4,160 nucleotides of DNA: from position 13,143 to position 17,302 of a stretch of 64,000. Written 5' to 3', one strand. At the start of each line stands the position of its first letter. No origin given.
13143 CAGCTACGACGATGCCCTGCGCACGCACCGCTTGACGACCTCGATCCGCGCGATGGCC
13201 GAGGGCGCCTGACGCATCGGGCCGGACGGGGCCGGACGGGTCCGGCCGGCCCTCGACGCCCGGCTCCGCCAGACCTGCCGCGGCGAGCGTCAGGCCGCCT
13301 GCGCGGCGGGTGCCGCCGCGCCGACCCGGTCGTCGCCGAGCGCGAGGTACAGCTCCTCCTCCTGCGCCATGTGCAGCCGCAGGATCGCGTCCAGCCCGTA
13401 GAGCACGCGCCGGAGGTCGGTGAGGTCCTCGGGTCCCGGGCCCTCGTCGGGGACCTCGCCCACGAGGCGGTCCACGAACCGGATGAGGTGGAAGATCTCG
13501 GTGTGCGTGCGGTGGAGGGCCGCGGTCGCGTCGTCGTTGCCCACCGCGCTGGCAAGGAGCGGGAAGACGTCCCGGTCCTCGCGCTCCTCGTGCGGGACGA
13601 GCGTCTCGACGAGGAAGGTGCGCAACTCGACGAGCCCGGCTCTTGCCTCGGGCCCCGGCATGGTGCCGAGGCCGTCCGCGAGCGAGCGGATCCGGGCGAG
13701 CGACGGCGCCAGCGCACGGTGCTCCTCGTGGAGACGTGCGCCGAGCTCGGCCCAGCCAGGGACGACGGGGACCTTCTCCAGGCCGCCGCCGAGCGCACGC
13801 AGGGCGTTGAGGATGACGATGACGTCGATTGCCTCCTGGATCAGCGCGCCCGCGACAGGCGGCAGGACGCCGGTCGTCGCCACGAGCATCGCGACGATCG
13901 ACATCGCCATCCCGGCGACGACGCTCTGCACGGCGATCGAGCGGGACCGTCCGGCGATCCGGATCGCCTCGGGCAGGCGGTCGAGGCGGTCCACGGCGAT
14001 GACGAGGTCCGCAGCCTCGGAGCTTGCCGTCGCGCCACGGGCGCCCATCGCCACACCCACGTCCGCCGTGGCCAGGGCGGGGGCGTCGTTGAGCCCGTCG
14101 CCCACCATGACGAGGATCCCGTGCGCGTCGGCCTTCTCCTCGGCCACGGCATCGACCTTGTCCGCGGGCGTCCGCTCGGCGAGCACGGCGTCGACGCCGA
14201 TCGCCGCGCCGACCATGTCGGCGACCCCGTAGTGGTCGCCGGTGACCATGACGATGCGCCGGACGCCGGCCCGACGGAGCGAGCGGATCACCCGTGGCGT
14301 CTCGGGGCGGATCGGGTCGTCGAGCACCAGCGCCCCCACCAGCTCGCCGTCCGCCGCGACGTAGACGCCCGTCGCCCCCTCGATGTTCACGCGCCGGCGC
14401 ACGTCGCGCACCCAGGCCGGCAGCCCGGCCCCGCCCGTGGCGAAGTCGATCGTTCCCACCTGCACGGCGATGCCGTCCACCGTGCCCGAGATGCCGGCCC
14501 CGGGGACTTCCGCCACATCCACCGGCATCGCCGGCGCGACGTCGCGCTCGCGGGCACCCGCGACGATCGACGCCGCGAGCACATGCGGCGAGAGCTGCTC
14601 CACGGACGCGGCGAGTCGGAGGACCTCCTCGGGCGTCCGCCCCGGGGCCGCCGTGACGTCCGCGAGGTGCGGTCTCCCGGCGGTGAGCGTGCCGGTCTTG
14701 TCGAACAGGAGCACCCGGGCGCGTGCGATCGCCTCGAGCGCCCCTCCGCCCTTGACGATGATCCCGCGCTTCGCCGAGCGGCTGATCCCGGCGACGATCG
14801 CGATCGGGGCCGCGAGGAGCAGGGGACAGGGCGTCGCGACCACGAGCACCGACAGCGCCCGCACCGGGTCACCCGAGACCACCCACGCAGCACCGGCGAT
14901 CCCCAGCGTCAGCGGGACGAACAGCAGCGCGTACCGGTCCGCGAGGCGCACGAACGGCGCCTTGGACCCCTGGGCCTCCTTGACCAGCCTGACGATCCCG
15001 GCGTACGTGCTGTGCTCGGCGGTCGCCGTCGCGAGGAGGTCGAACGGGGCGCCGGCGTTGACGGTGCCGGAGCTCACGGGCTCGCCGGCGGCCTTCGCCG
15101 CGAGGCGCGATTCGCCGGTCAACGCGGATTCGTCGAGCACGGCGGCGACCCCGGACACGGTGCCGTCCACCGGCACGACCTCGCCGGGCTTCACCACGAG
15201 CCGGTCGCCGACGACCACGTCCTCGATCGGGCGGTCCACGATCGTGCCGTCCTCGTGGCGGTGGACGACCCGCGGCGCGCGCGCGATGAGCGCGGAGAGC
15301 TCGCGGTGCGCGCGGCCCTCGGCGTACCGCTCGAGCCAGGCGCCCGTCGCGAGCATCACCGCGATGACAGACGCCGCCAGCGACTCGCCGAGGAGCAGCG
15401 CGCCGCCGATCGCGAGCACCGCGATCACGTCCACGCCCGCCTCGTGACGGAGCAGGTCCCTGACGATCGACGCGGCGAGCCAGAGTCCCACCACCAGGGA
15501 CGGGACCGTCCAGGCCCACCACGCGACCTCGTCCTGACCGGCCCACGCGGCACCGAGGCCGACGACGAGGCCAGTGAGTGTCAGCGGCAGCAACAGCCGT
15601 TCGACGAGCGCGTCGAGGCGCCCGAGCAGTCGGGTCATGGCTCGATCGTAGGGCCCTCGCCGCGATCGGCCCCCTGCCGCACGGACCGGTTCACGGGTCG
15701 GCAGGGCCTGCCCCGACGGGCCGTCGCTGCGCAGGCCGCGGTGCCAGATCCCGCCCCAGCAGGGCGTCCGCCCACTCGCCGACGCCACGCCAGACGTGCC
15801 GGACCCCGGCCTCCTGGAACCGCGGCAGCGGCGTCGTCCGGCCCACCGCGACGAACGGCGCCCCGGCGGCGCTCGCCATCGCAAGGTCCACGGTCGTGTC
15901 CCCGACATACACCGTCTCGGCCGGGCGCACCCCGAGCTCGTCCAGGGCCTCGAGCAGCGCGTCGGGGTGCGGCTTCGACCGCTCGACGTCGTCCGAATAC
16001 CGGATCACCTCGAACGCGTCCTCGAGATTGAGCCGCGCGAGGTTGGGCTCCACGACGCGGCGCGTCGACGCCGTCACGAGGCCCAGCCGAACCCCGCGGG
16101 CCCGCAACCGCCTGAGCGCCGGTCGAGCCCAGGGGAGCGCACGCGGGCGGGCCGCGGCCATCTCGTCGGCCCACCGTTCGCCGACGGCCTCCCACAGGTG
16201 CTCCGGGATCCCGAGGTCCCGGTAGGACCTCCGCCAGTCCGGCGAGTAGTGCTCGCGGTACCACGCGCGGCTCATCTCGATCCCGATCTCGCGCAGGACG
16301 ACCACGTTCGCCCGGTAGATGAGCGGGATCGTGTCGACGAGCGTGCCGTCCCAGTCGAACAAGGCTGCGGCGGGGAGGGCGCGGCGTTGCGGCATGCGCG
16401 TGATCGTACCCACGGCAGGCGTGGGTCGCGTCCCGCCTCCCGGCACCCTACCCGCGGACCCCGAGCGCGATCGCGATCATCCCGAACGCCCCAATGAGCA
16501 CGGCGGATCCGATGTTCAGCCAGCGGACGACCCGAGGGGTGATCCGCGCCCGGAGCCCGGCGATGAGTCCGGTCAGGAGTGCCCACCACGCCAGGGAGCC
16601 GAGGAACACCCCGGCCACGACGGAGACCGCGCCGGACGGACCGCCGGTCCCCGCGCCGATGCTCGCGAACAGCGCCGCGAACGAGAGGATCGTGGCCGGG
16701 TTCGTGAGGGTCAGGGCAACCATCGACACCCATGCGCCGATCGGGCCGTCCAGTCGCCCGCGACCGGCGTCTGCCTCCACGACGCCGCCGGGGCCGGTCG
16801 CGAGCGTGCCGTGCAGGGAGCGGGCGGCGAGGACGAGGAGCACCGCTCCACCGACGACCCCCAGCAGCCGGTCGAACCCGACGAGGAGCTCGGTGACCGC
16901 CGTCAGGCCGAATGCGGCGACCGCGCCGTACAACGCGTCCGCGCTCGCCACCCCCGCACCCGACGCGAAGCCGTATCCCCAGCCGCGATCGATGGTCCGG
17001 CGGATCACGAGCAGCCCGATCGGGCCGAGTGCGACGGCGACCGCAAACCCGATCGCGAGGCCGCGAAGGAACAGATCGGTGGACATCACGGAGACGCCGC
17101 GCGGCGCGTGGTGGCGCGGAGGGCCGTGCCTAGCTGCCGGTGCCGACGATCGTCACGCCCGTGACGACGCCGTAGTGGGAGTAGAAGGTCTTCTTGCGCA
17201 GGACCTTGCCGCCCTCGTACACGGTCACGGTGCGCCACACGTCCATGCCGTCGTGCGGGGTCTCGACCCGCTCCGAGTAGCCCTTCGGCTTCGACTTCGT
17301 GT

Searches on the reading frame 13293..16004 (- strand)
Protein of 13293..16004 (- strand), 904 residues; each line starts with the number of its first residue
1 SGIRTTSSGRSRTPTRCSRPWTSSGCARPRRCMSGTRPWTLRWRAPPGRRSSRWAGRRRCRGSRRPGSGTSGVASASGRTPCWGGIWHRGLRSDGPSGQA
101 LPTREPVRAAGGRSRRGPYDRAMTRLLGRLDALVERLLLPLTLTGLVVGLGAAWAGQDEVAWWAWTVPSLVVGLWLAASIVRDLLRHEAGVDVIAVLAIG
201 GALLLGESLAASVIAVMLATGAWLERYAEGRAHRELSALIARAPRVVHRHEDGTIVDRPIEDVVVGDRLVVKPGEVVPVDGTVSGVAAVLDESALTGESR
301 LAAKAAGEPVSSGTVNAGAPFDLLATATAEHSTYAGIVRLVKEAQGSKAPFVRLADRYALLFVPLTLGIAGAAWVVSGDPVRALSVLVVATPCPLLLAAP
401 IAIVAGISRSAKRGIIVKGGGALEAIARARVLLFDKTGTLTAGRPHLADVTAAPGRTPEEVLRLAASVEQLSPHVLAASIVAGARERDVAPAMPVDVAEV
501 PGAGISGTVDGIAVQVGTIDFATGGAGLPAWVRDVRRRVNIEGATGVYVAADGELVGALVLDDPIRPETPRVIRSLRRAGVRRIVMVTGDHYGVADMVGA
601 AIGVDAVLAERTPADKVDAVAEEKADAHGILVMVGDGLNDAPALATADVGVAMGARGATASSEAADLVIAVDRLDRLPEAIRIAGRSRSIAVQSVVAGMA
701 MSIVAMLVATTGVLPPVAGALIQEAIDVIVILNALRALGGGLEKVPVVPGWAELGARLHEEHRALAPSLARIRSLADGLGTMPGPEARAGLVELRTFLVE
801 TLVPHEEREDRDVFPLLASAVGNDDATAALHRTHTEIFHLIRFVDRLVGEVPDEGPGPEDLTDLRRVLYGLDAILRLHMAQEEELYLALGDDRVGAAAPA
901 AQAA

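Call 74: search_protein_families(library=pfam, proteins=[window:13293-16004:-], max_evalue=0.00001)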
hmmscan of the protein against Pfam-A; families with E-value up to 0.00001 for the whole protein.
window:13293-16004:- (904 aa): 3 families
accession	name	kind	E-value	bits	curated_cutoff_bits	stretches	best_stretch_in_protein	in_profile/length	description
PF00122.25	E1-E2_ATPase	-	3.5e-44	150.9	28.1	1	243-413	3-181/181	E1-E2 ATPase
PF00702.32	Hydrolase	-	9e-23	82.1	26.4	1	430-648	2-191/191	haloacid dehalogenase-like hydrolase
PF01814.28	Hemerythrin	-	3.6e-12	47.3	25.3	1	757-888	5-125/127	Hemerythrin HHE cation binding domain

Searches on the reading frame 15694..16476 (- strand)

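Call 74: search_protein_families(library=pfam, proteins=[window:15694-16476:-], max_evalue=0.00001)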
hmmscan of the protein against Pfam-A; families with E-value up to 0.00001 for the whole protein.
window:15694-16476:- (261 aa): 4 families
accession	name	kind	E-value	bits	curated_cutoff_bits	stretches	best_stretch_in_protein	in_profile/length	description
PF13419.12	HAD_2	-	4e-36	125.2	23.8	1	39-211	2-178/178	Haloacid dehalogenase-like hydrolase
PF00702.32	Hydrolase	-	7.7e-29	101.9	26.4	1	37-205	3-191/191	haloacid dehalogenase-like hydrolase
PF12710.13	HAD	-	9.2e-18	65.8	27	1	38-201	1-188/189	haloacid dehalogenase-like hydrolase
PF13242.12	Hydrolase_like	-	4.9e-09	36.4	22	1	167-212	3-49/75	HAD-hyrolase-like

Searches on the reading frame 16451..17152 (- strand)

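Call 74: search_protein_families(library=pfam, proteins=[window:16451-17152:-], max_evalue=0.00001)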
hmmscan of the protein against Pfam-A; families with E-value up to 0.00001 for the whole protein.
window:16451-17152:- (234 aa): 1 family
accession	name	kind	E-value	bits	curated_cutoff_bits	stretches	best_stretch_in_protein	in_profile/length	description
PF01810.24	LysE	-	1.3e-18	67.6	25.6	1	37-226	2-188/193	LysE type translocator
